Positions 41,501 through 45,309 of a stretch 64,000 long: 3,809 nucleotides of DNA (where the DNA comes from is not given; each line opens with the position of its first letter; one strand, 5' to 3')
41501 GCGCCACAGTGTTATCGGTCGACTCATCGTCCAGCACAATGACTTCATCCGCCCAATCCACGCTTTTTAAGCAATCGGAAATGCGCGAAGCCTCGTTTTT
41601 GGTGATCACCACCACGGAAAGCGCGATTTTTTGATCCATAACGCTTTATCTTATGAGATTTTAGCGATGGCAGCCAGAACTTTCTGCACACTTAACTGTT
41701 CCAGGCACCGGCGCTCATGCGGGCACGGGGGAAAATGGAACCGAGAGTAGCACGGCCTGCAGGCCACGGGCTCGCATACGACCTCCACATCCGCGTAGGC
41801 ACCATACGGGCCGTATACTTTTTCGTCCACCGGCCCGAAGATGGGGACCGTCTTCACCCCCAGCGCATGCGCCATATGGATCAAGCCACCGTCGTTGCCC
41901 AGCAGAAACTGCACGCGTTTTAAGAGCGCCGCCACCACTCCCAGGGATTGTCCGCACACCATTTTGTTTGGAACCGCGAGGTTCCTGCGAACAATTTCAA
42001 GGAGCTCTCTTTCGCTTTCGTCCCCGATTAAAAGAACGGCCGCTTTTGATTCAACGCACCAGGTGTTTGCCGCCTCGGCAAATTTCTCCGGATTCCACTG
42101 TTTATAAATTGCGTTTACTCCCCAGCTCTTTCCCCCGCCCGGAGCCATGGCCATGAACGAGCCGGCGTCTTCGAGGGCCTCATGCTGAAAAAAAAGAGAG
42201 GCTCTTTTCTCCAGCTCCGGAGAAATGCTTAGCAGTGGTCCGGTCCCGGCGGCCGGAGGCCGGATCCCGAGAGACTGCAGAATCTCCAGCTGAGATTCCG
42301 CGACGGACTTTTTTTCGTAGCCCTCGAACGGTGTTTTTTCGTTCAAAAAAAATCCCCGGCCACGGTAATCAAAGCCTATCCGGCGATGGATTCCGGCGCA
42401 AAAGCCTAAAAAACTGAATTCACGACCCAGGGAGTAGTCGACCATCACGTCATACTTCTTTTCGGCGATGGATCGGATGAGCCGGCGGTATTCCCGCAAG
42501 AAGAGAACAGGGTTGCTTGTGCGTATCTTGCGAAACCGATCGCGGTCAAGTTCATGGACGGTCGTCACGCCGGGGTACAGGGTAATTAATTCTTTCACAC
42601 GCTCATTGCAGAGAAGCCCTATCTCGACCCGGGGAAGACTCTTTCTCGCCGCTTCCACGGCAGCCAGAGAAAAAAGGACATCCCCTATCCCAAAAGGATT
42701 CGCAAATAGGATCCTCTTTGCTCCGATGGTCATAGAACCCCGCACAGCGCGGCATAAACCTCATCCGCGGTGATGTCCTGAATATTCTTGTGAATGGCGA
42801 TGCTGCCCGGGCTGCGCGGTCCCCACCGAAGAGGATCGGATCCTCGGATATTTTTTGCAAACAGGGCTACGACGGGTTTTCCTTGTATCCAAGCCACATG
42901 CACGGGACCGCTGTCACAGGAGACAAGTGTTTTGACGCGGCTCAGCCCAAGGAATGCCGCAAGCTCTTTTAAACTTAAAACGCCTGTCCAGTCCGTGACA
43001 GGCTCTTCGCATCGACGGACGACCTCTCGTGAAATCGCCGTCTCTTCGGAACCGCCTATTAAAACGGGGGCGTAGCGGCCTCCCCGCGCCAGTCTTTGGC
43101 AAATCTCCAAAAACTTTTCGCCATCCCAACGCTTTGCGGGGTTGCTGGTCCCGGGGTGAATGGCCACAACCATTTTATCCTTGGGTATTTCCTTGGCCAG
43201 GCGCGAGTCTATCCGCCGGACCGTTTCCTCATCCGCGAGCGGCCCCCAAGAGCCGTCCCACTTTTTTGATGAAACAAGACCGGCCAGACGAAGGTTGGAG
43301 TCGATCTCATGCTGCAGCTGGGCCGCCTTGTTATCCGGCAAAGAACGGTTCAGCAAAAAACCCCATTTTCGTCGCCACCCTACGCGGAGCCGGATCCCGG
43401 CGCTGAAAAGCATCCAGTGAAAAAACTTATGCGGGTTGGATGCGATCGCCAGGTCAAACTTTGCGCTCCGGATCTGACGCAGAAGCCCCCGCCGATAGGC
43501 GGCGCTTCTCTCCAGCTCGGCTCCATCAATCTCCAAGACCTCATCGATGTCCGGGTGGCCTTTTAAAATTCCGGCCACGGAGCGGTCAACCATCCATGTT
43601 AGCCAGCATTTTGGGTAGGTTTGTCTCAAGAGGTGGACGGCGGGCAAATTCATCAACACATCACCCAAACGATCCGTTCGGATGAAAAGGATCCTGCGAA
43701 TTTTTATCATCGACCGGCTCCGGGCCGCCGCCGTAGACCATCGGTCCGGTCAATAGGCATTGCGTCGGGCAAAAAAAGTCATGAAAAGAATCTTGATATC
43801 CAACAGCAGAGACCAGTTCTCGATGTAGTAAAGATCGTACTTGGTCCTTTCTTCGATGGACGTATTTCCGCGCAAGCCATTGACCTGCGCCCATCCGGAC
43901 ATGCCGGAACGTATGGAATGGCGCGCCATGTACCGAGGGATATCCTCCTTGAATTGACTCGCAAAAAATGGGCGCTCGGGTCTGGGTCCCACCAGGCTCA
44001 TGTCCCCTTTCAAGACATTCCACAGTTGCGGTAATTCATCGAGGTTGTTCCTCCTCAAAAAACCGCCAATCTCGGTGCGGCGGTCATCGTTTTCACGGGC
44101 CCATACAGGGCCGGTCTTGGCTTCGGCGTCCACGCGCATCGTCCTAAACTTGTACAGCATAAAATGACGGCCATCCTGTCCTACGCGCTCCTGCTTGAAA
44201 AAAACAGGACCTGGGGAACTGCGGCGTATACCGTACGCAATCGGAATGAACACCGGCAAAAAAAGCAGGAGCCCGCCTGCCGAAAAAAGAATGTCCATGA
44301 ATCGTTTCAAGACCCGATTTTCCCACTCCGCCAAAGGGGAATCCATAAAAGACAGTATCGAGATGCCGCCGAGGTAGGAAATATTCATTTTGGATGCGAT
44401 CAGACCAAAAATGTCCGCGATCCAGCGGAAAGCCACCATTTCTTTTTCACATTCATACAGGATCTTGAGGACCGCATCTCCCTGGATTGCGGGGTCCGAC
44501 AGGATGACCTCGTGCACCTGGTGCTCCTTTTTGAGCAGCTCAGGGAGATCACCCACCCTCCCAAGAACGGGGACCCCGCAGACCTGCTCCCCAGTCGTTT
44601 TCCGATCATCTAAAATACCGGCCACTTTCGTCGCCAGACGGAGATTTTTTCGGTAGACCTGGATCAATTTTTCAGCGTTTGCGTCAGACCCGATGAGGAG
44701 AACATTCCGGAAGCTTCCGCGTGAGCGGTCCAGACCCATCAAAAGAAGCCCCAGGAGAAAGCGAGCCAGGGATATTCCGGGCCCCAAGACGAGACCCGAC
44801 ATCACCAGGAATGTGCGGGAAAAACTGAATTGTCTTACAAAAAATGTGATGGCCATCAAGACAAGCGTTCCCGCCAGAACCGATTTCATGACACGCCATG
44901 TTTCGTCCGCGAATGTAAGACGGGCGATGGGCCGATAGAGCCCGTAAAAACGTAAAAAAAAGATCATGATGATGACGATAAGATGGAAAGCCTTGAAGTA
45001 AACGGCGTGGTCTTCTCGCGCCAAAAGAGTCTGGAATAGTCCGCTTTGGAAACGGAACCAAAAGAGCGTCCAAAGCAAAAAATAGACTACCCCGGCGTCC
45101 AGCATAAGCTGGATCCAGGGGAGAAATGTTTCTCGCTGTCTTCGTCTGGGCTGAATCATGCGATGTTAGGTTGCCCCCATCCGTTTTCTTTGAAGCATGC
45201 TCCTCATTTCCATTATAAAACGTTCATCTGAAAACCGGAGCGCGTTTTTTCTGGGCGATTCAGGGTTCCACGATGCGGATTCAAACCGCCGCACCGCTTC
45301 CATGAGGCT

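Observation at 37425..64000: Exceptionally large heptose-rich, methylation-rich glycan cluster (four GT9s, B12-radical SAM, two SAM methyltransferases, kinase, cytidylyltransferase)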

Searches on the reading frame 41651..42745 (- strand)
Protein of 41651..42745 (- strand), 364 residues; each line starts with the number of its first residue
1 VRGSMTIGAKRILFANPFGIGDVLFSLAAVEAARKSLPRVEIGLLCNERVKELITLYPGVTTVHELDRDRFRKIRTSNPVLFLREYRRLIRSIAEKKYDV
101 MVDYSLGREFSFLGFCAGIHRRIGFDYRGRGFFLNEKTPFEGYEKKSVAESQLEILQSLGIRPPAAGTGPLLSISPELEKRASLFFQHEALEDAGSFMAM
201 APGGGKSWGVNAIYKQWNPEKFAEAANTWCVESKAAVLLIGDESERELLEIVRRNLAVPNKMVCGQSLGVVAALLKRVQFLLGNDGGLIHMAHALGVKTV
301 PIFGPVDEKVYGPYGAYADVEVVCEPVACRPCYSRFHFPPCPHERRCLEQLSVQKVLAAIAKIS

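Call 4: search_protein_families(library=pfam, proteins=[window:41651-42745:-], max_evalue=0.001)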
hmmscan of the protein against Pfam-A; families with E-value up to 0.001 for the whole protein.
window:41651-42745:- (364 aa): 1 family
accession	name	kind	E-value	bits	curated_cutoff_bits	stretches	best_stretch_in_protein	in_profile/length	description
PF01075.23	Glyco_transf_9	-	7.7e-22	78.2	22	1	87-333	2-237/247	Glycosyltransferase family 9 (heptosyltransferase)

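Call 8: search_protein_families(library=ncbifam, proteins=[window:41651-42745:-], max_evalue=0.001)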
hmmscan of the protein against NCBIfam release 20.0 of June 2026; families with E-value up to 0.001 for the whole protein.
window:41651-42745:- (364 aa): 6 families
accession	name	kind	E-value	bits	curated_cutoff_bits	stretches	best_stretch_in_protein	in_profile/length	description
TIGR02195.1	heptsyl_trn_II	equivalog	8.1e-24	84.4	134.6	1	11-363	1-337/339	lipopolysaccharide heptosyltransferase II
TIGR02193.1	heptsyl_trn_I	equivalog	9.9e-23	80.8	185.3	2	215-325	194-303/320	lipopolysaccharide heptosyltransferase I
TIGR02201.1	heptsyl_trn_III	equivalog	1.5e-19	70.3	170.2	1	20-316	10-299/344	putative lipopolysaccharide heptosyltransferase III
NF008204.0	PRK10964.1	equivalog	1.2e-11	44.3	437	2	262-316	238-292/322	lipopolysaccharide heptosyltransferase RfaC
NF008162.0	PRK10916.1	equivalog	9.8e-10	38.1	569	1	11-318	2-302/348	ADP-heptose--LPS heptosyltransferase RfaF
NF007742.0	PRK10422.1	equivalog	3.7e-09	35.9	467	1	10-315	6-300/352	lipopolysaccharide core heptosyltransferase RfaQ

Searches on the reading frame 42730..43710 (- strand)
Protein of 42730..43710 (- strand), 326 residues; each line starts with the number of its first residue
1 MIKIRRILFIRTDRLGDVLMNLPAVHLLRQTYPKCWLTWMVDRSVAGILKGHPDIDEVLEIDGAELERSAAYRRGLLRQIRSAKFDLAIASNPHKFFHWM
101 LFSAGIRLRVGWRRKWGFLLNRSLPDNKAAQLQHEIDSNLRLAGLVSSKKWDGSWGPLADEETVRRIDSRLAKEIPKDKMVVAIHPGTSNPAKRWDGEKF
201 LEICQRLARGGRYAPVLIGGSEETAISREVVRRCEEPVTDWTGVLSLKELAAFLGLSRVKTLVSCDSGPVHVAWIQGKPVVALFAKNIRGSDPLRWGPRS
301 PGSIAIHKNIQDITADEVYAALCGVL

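Call 4: search_protein_families(library=pfam, proteins=[window:42730-43710:-], max_evalue=0.001)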
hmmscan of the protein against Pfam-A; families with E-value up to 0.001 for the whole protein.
window:42730-43710:- (326 aa): 1 family
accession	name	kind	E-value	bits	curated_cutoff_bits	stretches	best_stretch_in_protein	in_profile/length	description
PF01075.23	Glyco_transf_9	-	5.9e-29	101.5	22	1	74-309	2-230/247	Glycosyltransferase family 9 (heptosyltransferase)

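Call 8: search_protein_families(library=ncbifam, proteins=[window:42730-43710:-], max_evalue=0.001)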
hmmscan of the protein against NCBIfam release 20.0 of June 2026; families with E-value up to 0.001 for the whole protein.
window:42730-43710:- (326 aa): 6 families
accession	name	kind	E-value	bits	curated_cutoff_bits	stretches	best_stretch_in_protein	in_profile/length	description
TIGR02193.1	heptsyl_trn_I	equivalog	4.8e-26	91.7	185.3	2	171-323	173-317/320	lipopolysaccharide heptosyltransferase I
TIGR02195.1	heptsyl_trn_II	equivalog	8.2e-24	84.3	134.6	1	6-286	1-284/339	lipopolysaccharide heptosyltransferase II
TIGR02201.1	heptsyl_trn_III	equivalog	2e-19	69.9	170.2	1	6-286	1-288/344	putative lipopolysaccharide heptosyltransferase III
NF007742.0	PRK10422.1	equivalog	1.8e-17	63.2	467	1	3-286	4-290/352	lipopolysaccharide core heptosyltransferase RfaQ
NF008162.0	PRK10916.1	equivalog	1.7e-14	53.8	569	1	6-285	2-288/348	ADP-heptose--LPS heptosyltransferase RfaF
NF008204.0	PRK10964.1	equivalog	6.6e-11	41.9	437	1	6-61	2-57/322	lipopolysaccharide heptosyltransferase RfaC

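Call 34: search_solved_structures(query=window:42730-43710:-, max_evalue=0.001, show_alignments=2)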
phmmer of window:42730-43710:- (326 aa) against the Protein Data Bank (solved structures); distinct sequences matched with E-value up to 0.001: 5.
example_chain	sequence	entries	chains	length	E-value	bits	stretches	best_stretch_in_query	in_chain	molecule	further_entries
3tov_A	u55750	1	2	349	1.9e-21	79.8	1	5-305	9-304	Glycosyl transferase family 9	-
1psw_A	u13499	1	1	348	1.2e-12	50.9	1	6-287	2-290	ADP-HEPTOSE LPS HEPTOSYLTRANSFERASE II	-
6dfe_A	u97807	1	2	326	0.00011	24.8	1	6-281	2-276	ADP-heptose--LPS heptosyltransferase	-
2gt1_A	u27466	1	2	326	0.00011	24.8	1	6-281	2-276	Lipopolysaccharide heptosyltransferase-1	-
2h1f_A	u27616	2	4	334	0.00012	24.6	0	6-68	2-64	Lipopolysaccharide heptosyltransferase-1 | Lipopolysaccharide heptosyltransferase 1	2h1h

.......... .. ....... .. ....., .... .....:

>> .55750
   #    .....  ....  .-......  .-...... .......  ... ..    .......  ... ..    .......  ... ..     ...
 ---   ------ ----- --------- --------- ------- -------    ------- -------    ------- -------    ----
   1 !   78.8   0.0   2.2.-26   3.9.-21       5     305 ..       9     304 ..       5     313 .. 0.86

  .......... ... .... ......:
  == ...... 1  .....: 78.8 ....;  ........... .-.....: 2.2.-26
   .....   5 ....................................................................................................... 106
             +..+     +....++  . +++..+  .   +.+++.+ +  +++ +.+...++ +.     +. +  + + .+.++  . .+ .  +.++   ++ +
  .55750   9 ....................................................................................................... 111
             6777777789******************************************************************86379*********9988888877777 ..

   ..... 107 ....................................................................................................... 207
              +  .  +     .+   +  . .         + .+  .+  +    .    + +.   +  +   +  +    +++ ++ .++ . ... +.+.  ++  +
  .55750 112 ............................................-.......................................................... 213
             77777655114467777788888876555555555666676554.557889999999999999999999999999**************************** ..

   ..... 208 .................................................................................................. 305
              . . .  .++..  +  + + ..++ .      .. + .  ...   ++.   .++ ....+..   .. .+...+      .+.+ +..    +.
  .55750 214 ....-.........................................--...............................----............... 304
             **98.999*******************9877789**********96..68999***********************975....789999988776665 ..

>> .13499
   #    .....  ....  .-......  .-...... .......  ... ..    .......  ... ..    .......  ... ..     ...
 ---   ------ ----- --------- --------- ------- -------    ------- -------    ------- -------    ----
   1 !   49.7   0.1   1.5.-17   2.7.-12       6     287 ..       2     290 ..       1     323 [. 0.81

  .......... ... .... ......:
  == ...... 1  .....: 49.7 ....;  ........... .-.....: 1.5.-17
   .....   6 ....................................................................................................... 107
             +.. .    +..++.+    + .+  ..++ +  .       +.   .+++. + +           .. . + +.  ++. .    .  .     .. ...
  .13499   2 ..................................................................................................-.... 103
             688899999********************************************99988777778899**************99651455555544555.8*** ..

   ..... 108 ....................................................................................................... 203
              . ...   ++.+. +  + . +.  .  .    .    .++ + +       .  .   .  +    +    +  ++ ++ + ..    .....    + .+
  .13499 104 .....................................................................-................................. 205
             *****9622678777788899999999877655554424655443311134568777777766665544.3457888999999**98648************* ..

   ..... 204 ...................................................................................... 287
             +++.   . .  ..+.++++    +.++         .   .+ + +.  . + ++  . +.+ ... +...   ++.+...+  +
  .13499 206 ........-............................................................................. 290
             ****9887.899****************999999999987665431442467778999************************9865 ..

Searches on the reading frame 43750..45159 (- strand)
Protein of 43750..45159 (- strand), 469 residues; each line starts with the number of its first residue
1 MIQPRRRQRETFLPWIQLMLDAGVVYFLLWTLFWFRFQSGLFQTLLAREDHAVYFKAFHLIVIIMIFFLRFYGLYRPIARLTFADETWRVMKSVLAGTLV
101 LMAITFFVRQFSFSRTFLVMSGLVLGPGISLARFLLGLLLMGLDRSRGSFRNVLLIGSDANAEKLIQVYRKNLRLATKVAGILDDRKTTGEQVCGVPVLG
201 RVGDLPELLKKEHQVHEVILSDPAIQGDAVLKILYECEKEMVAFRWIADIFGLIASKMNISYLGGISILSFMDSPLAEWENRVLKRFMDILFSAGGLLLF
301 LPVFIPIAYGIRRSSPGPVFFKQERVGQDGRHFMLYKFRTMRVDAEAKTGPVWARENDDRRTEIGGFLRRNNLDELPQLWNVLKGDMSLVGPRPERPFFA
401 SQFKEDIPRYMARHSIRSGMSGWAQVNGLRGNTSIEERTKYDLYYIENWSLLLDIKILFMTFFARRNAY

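Call 4: search_protein_families(library=pfam, proteins=[window:43750-45159:-], max_evalue=0.001)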
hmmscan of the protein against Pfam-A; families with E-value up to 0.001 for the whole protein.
window:43750-45159:- (469 aa): 2 families
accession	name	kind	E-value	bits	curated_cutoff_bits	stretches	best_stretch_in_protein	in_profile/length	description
PF02397.22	Bac_transf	-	1.3e-69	233.7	27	1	285-463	1-175/179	Bacterial sugar transferase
PF13727.12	CoA_binding_3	-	1.8e-20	74.1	25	1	73-248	4-175/175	CoA-binding domain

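Call 20: search_protein_families(library=ncbifam, proteins=[window:43750-45159:-], max_evalue=0.00001)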
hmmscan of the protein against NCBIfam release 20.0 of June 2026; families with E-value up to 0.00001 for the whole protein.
window:43750-45159:- (469 aa): 10 families
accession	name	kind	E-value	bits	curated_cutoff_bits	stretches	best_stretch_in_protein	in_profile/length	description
TIGR03025.1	EPS_sugtrans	subfamily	7.5e-138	460.5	295.55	1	25-464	7-437/445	exopolysaccharide biosynthesis polyprenyl glycosylphosphotransferase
TIGR03023.1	WcaJ_sugtrans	equivalog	8.5e-131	437.3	410.75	1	20-468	2-452/453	undecaprenyl-phosphate glucose phosphotransferase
TIGR03013.1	EpsB_2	subfamily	4.6e-91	306.1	393.35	1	27-462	9-433/443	TIGR03013 family XrtA/PEP-CTERM system glycosyltransferase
TIGR03022.1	WbaP_sugtrans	subfamily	3.5e-78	263.9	403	1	47-461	31-445/456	undecaprenyl-phosphate galactose phosphotransferase WbaP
NF007518.0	PRK10124.1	equivalog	3.2e-70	237.1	684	1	55-463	56-455/464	undecaprenyl-phosphate glucose phosphotransferase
NF050817.1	PolSacchBiosHfsE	equivalog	1.7e-53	182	750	1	59-462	52-456/467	polysaccharide biosynthesis protein HfsE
NF041877.1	EPS_EpsZ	equivalog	4.2e-46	157.5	800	1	150-461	134-448/459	exopolysaccharide biosynthesis polyisoprenyl-phosphate hexose-1-phosphate transferase EpsZ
NF052601.1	undeca_RfbP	equivalog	4.6e-43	147.2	330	1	278-462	38-232/244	undecaprenyl-phosphate galactose phosphotransferase family protein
NF011751.0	PRK15204.1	equivalog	1e-35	123.3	907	1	17-461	28-465/476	undecaprenyl-phosphate galactose phosphotransferase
NF045514.1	glycotran_HepC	equivalog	1.7e-23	83.1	140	1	282-394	114-211/220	heterocyst development glycosyltransferase HepC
